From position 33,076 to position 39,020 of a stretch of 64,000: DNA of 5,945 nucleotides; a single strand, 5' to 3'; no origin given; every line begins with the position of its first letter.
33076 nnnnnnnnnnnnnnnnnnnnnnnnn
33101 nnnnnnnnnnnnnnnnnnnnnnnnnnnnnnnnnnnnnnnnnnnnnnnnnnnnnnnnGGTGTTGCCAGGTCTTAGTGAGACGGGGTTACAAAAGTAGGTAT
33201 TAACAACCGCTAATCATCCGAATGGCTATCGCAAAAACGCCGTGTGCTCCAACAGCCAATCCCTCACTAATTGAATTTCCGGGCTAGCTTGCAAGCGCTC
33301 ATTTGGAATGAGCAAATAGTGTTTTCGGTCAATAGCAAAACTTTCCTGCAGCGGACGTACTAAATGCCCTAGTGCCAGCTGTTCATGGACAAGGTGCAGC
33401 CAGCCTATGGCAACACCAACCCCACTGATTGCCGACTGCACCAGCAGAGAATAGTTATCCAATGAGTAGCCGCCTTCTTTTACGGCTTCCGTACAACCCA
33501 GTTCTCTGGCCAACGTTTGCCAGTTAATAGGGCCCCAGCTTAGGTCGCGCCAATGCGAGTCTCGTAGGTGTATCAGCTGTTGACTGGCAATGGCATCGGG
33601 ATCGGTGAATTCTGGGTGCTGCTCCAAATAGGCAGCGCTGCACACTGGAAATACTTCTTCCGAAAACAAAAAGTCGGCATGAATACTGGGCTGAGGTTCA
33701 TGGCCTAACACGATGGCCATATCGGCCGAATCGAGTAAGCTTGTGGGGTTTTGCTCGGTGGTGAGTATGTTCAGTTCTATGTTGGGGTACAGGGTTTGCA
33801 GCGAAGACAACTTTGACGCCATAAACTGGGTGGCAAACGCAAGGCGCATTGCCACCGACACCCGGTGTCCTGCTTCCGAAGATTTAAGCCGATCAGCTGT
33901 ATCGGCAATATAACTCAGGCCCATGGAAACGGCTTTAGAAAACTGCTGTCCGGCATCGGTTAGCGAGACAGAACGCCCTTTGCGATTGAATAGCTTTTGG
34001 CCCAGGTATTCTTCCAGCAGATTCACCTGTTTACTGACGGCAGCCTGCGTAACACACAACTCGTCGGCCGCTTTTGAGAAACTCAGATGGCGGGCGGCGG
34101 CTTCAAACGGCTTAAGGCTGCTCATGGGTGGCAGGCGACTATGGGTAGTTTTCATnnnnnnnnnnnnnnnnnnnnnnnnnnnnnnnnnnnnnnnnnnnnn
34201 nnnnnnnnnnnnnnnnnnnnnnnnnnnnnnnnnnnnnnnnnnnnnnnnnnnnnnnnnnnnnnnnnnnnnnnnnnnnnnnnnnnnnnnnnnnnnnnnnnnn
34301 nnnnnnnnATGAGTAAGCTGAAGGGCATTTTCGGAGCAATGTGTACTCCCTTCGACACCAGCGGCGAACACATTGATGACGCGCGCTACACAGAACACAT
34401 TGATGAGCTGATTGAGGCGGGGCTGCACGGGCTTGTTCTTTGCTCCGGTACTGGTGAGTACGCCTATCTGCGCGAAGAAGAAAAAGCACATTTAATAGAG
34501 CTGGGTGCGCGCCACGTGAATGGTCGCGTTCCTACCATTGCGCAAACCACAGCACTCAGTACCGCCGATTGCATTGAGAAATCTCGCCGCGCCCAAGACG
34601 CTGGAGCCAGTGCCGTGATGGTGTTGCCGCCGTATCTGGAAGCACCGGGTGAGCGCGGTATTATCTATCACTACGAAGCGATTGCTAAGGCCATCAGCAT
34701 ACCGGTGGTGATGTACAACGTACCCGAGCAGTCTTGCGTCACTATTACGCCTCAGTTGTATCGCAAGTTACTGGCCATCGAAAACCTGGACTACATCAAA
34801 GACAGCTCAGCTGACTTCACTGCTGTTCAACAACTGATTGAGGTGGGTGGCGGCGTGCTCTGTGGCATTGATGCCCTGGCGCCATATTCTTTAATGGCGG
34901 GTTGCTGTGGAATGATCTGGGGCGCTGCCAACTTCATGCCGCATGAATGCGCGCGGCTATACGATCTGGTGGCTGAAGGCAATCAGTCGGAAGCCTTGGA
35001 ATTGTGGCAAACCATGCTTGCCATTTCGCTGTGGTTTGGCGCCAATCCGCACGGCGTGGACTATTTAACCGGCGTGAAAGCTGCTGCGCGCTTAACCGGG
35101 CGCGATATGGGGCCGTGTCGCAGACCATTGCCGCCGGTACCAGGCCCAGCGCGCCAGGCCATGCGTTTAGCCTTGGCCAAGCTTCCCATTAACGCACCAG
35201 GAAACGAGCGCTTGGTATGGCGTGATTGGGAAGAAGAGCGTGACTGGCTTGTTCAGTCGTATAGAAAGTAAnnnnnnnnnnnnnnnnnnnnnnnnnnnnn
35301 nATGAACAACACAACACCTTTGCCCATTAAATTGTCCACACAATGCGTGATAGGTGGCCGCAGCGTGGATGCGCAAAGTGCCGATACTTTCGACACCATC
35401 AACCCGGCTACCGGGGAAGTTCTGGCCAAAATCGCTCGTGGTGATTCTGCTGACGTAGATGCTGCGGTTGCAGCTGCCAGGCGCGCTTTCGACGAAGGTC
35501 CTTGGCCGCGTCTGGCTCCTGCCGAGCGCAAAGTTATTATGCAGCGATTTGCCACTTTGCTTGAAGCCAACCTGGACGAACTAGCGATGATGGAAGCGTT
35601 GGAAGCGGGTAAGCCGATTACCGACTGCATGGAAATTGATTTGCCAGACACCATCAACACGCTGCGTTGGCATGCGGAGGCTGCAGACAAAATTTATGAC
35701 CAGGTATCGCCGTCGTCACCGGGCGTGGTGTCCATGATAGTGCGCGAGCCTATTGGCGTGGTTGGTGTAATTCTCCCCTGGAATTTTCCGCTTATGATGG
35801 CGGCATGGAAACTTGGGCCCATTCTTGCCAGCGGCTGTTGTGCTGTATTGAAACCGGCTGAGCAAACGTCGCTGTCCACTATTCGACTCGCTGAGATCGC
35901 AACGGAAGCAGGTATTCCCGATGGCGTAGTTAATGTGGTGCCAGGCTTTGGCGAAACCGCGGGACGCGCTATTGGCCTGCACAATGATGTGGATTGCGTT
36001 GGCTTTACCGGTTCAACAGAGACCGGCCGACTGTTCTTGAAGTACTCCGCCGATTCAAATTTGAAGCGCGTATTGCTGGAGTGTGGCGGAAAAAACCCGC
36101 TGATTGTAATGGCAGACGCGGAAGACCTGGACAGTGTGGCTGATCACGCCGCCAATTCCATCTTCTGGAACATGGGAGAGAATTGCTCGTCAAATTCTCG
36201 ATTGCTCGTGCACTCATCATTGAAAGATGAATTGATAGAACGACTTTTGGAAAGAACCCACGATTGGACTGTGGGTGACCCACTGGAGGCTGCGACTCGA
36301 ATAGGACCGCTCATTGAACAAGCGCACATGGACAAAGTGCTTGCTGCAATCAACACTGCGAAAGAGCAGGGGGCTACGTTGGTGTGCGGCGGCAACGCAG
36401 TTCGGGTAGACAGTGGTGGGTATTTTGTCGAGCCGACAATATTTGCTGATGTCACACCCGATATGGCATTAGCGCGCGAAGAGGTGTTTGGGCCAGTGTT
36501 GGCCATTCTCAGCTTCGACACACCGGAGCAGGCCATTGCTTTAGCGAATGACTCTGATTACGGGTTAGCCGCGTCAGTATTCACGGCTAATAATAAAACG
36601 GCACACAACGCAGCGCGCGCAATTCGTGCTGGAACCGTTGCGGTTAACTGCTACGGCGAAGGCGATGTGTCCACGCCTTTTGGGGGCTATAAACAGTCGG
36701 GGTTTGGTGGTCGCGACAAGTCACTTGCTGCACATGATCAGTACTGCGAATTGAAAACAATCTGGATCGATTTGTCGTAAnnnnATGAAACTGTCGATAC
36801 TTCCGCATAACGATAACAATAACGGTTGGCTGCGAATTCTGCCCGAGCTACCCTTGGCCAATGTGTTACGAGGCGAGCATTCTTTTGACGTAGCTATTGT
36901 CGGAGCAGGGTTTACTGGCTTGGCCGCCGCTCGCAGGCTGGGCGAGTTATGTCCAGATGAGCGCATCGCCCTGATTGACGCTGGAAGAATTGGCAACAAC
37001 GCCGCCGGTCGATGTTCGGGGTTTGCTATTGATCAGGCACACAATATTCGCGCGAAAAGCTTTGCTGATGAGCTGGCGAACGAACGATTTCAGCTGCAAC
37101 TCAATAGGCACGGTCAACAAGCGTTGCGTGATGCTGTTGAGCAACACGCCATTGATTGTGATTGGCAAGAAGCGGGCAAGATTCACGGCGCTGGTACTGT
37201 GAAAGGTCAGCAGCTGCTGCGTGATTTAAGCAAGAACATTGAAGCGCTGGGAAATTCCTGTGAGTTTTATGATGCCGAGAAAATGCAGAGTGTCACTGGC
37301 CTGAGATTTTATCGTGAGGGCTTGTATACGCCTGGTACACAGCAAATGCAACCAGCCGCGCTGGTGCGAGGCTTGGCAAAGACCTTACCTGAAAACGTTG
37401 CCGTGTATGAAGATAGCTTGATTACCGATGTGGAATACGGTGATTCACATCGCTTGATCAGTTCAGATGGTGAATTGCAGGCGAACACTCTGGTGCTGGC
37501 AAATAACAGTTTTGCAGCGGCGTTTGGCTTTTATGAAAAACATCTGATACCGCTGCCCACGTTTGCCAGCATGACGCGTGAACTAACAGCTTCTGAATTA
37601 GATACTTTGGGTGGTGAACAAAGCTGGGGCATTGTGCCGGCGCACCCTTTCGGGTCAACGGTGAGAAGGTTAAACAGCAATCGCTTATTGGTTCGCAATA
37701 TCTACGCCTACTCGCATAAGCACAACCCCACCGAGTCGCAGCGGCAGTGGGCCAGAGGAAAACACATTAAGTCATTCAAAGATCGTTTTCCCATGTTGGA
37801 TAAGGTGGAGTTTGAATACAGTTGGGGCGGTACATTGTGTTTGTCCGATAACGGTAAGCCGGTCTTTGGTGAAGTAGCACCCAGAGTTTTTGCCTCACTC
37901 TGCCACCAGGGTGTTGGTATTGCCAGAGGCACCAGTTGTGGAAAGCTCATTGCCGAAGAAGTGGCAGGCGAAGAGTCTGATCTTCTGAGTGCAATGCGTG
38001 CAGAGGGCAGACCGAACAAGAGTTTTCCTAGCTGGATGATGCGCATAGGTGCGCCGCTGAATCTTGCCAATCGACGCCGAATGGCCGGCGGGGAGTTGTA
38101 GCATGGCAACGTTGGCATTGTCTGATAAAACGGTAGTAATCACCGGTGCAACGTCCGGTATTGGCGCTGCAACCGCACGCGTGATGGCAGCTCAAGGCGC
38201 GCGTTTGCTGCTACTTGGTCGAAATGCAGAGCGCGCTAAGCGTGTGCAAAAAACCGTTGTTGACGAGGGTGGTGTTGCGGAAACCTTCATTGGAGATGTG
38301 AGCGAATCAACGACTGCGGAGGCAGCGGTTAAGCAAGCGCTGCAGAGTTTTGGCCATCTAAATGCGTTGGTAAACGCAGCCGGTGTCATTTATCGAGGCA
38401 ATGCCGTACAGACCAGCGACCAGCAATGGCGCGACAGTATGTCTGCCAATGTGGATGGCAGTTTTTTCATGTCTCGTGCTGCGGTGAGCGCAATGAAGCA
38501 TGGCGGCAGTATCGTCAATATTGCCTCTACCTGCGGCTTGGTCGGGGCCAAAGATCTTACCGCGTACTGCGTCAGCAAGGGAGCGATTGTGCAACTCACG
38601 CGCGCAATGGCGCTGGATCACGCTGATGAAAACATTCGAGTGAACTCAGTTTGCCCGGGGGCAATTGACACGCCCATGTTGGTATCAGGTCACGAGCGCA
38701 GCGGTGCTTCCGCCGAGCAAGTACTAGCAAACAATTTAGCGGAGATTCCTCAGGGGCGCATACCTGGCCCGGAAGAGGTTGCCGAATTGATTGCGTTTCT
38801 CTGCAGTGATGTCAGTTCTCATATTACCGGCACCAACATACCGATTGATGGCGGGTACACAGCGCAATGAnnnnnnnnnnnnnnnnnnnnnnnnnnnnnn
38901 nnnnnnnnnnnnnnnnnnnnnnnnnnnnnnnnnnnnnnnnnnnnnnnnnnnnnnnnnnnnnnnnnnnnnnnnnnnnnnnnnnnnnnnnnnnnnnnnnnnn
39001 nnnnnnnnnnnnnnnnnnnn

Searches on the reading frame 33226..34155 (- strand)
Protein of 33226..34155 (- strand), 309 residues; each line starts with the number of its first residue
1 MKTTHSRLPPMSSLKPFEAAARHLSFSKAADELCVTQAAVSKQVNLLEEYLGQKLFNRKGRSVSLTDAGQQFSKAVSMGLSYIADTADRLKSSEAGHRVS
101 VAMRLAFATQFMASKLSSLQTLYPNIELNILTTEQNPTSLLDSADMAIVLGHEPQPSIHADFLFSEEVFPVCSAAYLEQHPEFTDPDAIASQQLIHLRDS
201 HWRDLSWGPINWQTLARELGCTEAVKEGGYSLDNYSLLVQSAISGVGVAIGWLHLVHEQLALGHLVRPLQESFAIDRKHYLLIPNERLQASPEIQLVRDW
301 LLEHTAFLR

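Call 67: search_protein_families(library=pfam, proteins=[window:33226-34155:-], max_evalue=0.00001)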
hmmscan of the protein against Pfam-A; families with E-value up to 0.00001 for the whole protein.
window:33226-34155:- (309 aa): 2 families
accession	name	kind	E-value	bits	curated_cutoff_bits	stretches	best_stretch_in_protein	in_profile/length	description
PF03466.25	LysR_substrate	-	8.2e-28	97.7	28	1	95-305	4-208/209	LysR substrate binding domain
PF00126.33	HTH_1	-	1.1e-21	76.9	26.6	1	13-70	3-60/60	Bacterial regulatory helix-turn-helix protein, lysR family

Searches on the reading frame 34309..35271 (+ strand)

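Call 67: search_protein_families(library=pfam, proteins=[window:34309-35271:+], max_evalue=0.00001)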
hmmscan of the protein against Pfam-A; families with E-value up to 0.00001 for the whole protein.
window:34309-35271:+ (320 aa): 1 family
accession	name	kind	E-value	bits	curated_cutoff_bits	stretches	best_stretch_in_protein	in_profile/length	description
PF00701.28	DHDPS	-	3e-56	190.7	22.1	1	3-289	1-286/289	Dihydrodipicolinate synthetase family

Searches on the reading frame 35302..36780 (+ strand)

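Call 26: search_protein_families(library=pfam, proteins=[window:35302-36780:+], max_evalue=0.00001)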
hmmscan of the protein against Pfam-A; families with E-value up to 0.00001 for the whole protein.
window:35302-36780:+ (492 aa): 1 family
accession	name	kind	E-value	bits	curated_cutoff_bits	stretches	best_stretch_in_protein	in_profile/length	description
PF00171.27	Aldedh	-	5.5e-175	582.8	23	1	23-487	3-461/461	Aldehyde dehydrogenase family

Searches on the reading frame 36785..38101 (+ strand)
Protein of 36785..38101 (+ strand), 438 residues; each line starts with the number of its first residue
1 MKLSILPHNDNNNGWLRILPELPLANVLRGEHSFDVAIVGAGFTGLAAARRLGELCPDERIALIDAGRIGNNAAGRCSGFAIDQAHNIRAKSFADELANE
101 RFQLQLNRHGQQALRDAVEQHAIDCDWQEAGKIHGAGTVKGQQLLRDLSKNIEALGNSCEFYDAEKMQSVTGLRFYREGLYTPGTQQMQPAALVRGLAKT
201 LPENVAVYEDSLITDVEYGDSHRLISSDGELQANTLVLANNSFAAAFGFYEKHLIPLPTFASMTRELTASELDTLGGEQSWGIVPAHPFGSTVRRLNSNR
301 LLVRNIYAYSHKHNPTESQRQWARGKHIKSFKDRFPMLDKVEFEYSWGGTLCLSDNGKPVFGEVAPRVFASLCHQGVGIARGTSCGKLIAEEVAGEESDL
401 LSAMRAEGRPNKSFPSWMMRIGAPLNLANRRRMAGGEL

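Call 26: search_protein_families(library=pfam, proteins=[window:36785-38101:+], max_evalue=0.00001)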
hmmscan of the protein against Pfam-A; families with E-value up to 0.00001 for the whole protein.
window:36785-38101:+ (438 aa): 1 family
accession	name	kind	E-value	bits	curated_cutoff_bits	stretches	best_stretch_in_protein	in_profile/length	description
PF01266.30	DAO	-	8.1e-42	144.4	27.9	1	35-391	1-352/353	FAD dependent oxidoreductase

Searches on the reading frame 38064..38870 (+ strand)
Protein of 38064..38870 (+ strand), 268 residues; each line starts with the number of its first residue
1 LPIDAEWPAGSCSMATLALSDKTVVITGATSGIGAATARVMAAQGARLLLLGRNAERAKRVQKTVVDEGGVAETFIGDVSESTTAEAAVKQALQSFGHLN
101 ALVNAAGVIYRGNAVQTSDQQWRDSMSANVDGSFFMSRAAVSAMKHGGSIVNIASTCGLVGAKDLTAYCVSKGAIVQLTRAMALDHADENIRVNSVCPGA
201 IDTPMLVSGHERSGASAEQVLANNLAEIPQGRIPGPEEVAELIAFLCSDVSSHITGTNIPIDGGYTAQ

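Call 26: search_protein_families(library=pfam, proteins=[window:38064-38870:+], max_evalue=0.00001)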
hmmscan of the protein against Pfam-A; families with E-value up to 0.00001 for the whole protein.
window:38064-38870:+ (268 aa): 4 families
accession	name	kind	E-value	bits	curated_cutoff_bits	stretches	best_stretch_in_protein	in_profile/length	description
PF13561.12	adh_short_C2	-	1.1e-62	212.2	27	1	28-266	1-236/236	Enoyl-(Acyl carrier protein) reductase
PF00106.31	adh_short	-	7e-52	176.2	26.6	1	22-207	1-188/195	short chain dehydrogenase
PF08659.16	KR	-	6.8e-17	62.4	22.6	1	23-171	2-152/180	KR domain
PF23441.1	SDR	-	3.3e-10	40.2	27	1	19-264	5-254/258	SDR-like rossmann domain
